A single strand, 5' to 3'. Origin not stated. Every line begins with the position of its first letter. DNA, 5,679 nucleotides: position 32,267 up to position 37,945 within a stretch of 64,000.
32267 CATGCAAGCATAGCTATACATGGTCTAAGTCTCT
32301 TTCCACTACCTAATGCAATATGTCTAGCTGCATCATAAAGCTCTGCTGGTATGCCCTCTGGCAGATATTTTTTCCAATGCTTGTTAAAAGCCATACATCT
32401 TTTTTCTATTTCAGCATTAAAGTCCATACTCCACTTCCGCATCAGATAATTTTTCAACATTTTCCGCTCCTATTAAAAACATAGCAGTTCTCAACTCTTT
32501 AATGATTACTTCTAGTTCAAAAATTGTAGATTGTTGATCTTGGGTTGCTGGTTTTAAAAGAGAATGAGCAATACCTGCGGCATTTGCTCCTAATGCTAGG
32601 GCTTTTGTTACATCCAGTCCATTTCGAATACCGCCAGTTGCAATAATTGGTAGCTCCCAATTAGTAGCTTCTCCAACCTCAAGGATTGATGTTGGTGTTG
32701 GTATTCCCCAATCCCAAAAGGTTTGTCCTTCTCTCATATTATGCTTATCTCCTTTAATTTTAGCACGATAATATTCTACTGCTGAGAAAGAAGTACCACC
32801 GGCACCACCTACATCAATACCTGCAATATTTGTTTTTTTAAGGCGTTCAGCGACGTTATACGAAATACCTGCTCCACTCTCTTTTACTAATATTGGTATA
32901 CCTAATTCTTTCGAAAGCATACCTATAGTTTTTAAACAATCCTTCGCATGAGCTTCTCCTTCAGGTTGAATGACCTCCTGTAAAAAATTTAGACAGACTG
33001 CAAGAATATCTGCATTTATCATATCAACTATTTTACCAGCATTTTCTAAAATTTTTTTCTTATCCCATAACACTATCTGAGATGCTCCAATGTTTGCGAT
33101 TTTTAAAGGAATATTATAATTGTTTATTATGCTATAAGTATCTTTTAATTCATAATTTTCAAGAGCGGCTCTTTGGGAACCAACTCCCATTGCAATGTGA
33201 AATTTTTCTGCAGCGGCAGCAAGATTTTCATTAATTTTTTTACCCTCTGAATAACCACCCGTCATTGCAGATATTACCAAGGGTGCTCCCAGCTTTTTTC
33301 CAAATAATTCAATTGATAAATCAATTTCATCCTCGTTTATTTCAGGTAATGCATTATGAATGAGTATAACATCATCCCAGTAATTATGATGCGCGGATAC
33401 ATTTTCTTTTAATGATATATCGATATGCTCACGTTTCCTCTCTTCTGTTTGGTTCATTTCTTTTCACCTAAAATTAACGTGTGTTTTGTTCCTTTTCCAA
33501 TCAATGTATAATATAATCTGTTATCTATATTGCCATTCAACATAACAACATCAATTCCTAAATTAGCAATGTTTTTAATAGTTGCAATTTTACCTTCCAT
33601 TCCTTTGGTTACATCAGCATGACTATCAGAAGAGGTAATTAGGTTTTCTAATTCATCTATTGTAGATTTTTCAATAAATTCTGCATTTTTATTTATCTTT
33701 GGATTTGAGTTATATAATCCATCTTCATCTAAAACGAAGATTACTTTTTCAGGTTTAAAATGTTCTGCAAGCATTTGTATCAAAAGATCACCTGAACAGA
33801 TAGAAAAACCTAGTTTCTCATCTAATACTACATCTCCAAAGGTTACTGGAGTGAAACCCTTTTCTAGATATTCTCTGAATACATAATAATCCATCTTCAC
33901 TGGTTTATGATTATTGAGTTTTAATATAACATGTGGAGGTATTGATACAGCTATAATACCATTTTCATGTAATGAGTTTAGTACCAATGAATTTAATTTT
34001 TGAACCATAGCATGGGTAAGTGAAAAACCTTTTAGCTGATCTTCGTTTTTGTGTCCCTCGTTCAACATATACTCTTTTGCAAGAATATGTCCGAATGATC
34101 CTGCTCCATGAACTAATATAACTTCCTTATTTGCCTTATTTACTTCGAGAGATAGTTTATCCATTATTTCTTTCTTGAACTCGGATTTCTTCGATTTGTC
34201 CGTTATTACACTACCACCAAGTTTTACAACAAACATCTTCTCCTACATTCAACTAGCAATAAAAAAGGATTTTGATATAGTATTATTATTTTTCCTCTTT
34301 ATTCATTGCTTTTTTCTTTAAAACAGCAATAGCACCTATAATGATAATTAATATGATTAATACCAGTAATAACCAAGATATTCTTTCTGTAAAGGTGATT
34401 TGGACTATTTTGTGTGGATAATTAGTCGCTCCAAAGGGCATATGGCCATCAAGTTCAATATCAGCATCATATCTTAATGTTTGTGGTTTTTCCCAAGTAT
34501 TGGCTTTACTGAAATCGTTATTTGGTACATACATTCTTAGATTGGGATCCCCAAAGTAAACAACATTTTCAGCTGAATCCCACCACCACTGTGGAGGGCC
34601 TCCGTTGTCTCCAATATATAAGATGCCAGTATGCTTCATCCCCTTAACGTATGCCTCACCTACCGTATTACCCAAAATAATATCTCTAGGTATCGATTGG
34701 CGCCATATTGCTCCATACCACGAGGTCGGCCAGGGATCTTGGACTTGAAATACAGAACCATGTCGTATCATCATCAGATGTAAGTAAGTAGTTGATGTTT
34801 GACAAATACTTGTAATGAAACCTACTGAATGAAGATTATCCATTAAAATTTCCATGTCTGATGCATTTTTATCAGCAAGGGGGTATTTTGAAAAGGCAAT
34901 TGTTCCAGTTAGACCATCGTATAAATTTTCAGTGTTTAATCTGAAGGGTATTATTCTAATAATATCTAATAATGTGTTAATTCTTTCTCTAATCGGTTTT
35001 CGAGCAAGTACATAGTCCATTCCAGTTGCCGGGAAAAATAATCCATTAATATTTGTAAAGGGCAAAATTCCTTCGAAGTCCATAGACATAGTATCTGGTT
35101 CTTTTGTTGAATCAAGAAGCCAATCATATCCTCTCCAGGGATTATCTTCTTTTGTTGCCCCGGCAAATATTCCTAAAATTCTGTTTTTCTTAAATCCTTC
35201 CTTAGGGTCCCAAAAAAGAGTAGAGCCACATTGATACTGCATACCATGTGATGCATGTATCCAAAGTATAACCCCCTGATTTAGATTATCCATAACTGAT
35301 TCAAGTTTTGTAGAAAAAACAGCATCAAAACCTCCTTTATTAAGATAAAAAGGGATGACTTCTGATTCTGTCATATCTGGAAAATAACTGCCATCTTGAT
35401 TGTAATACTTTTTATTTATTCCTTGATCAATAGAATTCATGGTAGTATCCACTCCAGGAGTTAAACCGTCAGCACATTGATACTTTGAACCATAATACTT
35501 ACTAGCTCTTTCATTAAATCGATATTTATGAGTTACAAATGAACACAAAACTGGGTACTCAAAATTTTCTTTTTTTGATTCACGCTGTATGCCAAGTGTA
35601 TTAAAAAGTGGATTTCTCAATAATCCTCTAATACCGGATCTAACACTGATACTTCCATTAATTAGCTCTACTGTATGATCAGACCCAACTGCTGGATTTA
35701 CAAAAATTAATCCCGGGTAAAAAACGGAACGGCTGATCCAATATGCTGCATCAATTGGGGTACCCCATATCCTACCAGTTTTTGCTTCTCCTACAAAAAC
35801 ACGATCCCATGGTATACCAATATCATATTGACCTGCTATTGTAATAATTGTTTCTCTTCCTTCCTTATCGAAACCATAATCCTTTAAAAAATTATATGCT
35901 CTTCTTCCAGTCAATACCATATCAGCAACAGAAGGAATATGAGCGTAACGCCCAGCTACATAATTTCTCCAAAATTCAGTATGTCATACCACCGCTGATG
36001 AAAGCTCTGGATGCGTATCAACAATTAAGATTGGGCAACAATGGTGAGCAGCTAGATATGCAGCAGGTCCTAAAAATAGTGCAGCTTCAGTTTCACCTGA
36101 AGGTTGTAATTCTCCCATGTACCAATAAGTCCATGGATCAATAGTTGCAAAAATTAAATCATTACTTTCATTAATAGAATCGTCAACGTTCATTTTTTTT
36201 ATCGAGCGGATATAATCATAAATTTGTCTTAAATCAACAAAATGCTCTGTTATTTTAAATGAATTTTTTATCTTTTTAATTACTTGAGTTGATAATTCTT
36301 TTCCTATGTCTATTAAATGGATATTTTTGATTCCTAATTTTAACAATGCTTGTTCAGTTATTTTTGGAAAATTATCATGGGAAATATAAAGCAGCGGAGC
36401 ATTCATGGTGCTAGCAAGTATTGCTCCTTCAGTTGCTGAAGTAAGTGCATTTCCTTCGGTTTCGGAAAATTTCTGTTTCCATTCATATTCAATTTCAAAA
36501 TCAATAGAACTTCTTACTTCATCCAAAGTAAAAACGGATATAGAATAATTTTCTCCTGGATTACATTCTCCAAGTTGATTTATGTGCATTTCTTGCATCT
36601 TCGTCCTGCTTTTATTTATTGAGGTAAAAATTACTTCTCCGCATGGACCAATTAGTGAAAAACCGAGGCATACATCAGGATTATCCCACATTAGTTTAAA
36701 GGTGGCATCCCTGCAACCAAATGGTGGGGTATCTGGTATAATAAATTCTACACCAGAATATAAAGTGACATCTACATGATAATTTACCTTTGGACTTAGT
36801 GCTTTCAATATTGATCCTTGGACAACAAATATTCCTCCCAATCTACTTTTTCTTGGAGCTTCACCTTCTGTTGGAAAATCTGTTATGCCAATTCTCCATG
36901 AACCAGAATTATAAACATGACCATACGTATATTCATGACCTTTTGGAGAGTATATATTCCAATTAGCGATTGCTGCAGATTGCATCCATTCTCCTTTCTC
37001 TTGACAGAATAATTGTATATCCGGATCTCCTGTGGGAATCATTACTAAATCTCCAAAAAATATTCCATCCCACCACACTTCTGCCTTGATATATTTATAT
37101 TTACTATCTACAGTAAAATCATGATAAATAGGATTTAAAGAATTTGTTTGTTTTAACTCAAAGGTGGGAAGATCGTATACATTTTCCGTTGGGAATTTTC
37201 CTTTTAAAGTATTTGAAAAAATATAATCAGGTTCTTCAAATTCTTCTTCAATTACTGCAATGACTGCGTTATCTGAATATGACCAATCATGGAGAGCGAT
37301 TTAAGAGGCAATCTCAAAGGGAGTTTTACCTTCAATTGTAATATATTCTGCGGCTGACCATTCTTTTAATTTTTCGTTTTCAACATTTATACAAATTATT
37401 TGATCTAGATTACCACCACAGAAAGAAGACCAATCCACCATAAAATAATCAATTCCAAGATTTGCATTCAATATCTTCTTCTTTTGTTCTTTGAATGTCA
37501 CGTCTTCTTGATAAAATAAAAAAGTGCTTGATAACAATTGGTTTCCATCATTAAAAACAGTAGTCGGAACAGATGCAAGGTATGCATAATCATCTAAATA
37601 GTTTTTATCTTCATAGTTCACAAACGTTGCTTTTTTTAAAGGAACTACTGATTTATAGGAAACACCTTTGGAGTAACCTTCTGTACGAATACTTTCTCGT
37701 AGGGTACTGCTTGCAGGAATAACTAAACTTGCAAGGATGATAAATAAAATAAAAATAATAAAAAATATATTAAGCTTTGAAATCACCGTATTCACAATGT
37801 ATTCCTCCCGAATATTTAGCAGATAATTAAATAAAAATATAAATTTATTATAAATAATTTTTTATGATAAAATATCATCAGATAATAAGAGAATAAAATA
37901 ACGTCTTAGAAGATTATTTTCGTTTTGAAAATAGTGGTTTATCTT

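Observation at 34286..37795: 3.5-kb exported-protein gene interrupted by two in-frame stops (TAA and TGA) with the frame preserved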

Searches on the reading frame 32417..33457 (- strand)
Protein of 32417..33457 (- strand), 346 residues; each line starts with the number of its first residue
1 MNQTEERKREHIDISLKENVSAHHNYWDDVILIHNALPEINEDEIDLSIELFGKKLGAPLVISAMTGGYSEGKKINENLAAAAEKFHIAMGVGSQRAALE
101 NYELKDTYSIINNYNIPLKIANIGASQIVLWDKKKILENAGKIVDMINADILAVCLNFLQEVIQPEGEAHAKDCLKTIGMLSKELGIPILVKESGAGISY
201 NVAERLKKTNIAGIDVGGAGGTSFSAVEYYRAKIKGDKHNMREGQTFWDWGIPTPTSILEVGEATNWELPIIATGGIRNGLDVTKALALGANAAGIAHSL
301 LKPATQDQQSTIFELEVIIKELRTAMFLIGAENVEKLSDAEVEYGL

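Call 13: search_protein_families(library=pfam, proteins=[window:32417-33457:-], max_evalue=0.001)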
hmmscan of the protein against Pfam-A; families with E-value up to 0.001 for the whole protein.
window:32417-33457:- (346 aa): 4 families
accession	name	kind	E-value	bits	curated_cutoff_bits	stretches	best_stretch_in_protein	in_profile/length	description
PF01070.24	FMN_dh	-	2.8e-22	79.7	24.9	2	175-340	207-346/350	FMN-dependent dehydrogenase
PF00478.31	IMPDH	-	3.5e-08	33.3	25.6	1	250-294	188-233/345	IMP dehydrogenase / GMP reductase domain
PF03060.21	NMO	-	7.8e-06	25.9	28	1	261-301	188-226/331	Nitronate monooxygenase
PF01645.23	Glu_synthase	-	5.3e-05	23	20.4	1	267-299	274-306/369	Conserved region in glutamate synthase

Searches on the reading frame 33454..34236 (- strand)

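Call 13: search_protein_families(library=pfam, proteins=[window:33454-34236:-], max_evalue=0.001)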
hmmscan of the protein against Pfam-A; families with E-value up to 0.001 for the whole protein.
window:33454-34236:- (260 aa): 1 family
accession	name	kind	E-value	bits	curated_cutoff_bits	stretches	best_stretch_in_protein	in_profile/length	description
PF00696.33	AA_kinase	-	7.4e-40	137.6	24.9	1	2-234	3-234/234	Amino acid kinase family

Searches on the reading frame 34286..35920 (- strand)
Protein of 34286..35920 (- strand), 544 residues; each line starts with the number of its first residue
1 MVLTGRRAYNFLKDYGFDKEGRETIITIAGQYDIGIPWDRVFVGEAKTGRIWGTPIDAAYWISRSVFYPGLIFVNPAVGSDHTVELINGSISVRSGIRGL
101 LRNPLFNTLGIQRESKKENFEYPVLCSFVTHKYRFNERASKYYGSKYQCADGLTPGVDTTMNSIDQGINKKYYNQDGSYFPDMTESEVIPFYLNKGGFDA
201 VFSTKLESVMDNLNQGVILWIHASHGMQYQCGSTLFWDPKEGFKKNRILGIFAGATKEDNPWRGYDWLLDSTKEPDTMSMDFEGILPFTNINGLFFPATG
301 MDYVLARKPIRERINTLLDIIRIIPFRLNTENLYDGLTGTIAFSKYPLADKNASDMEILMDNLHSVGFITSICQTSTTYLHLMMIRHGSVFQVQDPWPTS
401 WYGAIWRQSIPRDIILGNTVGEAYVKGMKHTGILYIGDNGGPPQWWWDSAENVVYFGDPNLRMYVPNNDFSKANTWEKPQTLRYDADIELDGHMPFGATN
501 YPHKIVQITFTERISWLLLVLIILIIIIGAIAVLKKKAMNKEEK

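Call 14: find_encoding_contigs(protein=window:34286-35920:-, flank=10000)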
Protein window:34286-35920:- (544 aa): 1 contig read that carries it; 1 place shown.
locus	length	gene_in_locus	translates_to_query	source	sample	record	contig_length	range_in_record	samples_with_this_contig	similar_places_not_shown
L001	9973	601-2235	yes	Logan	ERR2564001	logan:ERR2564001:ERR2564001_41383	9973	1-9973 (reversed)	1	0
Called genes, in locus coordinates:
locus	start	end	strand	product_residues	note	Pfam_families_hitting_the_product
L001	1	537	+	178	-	?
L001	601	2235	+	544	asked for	-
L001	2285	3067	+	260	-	PF00696:AA_kinase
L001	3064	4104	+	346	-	PF01070:FMN_dh, PF00478:IMPDH (weak), PF03060:NMO (weak)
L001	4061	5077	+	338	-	PF00348:polyprenyl_synt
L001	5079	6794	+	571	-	PF00749:tRNA-synt_1c, PF03950:tRNA-synt_1c_C, PF20974:tRNA-synt_1c_C2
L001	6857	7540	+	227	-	PF12840:HTH_20 (weak), PF13412:HTH_24, PF24266:HTH_HVO_0163_N, PF09339:HTH_IclR (faint), PF01022:HTH_5 (faint)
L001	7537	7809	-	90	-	PF00736:EF1_GNE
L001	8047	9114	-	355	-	PF03706:LPG_synthase_TM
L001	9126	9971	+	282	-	?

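Call 65: search_protein_families(library=ncbifam, proteins=[P0124], max_evalue=0.01)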
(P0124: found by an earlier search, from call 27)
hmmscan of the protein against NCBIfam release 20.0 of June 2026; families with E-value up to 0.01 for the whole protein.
P0124 (1169 aa): 0 families

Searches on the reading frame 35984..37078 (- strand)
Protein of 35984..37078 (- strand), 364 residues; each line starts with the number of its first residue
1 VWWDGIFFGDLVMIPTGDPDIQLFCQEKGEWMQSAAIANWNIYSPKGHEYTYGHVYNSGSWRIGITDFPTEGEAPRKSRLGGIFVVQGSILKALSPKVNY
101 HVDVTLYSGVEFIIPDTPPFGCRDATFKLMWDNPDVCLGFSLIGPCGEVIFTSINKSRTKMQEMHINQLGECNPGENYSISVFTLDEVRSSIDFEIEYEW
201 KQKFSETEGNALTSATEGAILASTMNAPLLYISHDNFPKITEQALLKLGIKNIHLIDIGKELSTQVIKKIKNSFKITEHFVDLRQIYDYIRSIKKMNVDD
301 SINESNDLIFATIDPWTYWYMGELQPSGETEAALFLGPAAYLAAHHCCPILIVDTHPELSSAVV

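Call 17: find_encoding_contigs(protein=window:35984-37078:-, flank=10000)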
Protein window:35984-37078:- (364 aa): 1 contig read that carries it; 1 place shown.
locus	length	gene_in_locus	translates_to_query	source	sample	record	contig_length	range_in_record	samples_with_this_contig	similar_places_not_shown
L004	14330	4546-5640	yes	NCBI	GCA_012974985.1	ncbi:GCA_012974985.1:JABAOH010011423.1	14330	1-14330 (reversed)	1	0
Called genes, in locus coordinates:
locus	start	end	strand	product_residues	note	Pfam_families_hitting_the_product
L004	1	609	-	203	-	?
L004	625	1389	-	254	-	PF03372:Exo_endo_phos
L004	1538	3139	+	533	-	-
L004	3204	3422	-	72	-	-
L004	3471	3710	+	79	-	-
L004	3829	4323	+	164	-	-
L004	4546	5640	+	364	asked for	-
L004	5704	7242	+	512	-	-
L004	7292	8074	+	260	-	PF00696:AA_kinase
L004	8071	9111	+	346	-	PF01070:FMN_dh, PF00478:IMPDH (weak), PF03060:NMO (weak)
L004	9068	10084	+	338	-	PF00348:polyprenyl_synt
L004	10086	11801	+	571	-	PF00749:tRNA-synt_1c, PF03950:tRNA-synt_1c_C, PF20974:tRNA-synt_1c_C2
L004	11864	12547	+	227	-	PF12840:HTH_20 (weak), PF13412:HTH_24, PF24266:HTH_HVO_0163_N, PF09339:HTH_IclR (faint), PF01022:HTH_5 (faint)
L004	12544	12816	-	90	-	PF00736:EF1_GNE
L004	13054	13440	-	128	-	PF03706:LPG_synthase_TM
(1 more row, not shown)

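Call 65: search_protein_families(library=ncbifam, proteins=[P0124], max_evalue=0.01)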
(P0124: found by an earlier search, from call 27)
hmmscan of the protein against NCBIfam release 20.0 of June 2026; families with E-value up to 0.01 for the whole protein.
P0124 (1169 aa): 0 families

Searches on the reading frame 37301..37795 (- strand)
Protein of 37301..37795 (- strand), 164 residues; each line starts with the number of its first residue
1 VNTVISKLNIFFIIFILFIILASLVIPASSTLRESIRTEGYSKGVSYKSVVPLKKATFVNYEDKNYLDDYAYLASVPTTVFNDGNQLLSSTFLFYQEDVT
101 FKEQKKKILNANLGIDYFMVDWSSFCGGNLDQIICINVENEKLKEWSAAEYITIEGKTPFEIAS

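Call 16: find_encoding_contigs(protein=window:37301-37795:-, flank=10000)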
Protein window:37301-37795:- (164 aa): 2 contigs read that carry it; 2 places shown.
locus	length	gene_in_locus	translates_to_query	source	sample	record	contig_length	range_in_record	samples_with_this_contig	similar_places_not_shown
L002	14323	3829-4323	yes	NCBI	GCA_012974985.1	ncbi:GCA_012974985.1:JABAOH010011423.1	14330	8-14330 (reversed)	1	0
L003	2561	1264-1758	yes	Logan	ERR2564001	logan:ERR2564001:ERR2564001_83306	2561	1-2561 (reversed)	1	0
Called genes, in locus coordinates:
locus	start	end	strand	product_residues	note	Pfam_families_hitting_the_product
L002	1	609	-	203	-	?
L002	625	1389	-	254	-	PF03372:Exo_endo_phos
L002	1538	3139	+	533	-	-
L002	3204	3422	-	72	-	-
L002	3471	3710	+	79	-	-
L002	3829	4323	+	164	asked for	-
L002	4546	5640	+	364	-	-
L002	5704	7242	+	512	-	-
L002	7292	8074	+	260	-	PF00696:AA_kinase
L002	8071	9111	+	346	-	PF01070:FMN_dh, PF00478:IMPDH (weak), PF03060:NMO (weak)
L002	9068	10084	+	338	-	PF00348:polyprenyl_synt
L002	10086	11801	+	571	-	PF00749:tRNA-synt_1c, PF03950:tRNA-synt_1c_C, PF20974:tRNA-synt_1c_C2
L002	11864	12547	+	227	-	PF12840:HTH_20 (weak), PF13412:HTH_24, PF24266:HTH_HVO_0163_N, PF09339:HTH_IclR (faint), PF01022:HTH_5 (faint)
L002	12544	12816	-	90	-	PF00736:EF1_GNE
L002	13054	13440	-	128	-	PF03706:LPG_synthase_TM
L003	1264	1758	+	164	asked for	-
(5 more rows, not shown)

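Call 27: list_cluster_members(proteins=[window:37301-37795:-, window:35984-37078:-, window:34286-35920:-])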
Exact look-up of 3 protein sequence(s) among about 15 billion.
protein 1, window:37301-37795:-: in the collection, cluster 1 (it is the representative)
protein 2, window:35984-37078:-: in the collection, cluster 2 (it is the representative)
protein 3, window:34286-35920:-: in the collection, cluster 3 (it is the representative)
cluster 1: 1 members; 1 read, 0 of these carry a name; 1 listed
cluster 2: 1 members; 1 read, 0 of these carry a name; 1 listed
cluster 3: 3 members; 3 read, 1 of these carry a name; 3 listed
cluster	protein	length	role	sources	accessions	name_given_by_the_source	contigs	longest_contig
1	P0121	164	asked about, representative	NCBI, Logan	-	-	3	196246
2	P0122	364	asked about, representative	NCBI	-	-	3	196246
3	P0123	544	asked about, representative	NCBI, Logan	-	-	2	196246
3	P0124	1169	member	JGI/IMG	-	hypothetical protein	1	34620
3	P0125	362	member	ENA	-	-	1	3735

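Call 29: find_encoding_contigs(protein=P0124, flank=10000, max_places=4)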
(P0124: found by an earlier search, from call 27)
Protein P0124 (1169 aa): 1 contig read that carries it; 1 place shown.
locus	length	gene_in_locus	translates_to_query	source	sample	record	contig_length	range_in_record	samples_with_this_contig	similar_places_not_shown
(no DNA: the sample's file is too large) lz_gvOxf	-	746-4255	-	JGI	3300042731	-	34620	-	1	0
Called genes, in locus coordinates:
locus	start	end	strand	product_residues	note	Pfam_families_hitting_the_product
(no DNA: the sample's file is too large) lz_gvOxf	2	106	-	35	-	?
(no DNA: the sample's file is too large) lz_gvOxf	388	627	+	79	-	-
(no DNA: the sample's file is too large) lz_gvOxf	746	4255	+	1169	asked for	-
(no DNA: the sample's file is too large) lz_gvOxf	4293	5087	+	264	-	PF00696:AA_kinase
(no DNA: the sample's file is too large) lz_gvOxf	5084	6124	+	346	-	PF01070:FMN_dh, PF00478:IMPDH (weak), PF03060:NMO (weak)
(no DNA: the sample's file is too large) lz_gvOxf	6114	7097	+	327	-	PF00348:polyprenyl_synt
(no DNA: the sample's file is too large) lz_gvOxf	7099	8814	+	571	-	PF00749:tRNA-synt_1c, PF03950:tRNA-synt_1c_C, PF20974:tRNA-synt_1c_C2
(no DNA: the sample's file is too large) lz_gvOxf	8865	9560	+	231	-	PF12840:HTH_20 (weak), PF13412:HTH_24, PF24266:HTH_HVO_0163_N, PF09339:HTH_IclR (faint), PF01022:HTH_5 (faint)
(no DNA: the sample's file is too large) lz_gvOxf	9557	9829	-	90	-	PF00736:EF1_GNE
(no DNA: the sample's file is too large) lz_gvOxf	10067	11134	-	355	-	PF03706:LPG_synthase_TM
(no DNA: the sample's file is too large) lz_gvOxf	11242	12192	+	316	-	PF04055:Radical_SAM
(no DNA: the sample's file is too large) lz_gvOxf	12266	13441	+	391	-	PF13439:Glyco_transf_4, PF13477:Glyco_trans_4_2 (weak), PF20706:GT4-conflict (weak), PF00534:Glycos_transf_1, PF13692:Glyco_trans_1_4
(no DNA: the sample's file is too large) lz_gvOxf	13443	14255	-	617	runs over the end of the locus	-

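Call 34: find_encoding_contigs(protein=P0125, flank=5000, max_places=3)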
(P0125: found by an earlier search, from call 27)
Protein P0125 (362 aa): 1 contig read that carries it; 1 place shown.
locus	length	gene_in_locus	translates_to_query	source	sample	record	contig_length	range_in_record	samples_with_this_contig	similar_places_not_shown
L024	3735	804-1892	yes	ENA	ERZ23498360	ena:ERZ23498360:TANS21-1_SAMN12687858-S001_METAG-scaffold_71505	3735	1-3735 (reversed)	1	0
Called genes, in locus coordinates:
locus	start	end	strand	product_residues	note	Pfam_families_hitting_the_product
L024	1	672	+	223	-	?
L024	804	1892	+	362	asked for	-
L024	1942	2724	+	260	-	PF00696:AA_kinase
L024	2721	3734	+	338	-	?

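Call 65: search_protein_families(library=ncbifam, proteins=[P0124], max_evalue=0.01)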
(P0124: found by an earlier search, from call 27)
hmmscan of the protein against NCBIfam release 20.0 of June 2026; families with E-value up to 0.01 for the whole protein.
P0124 (1169 aa): 0 families
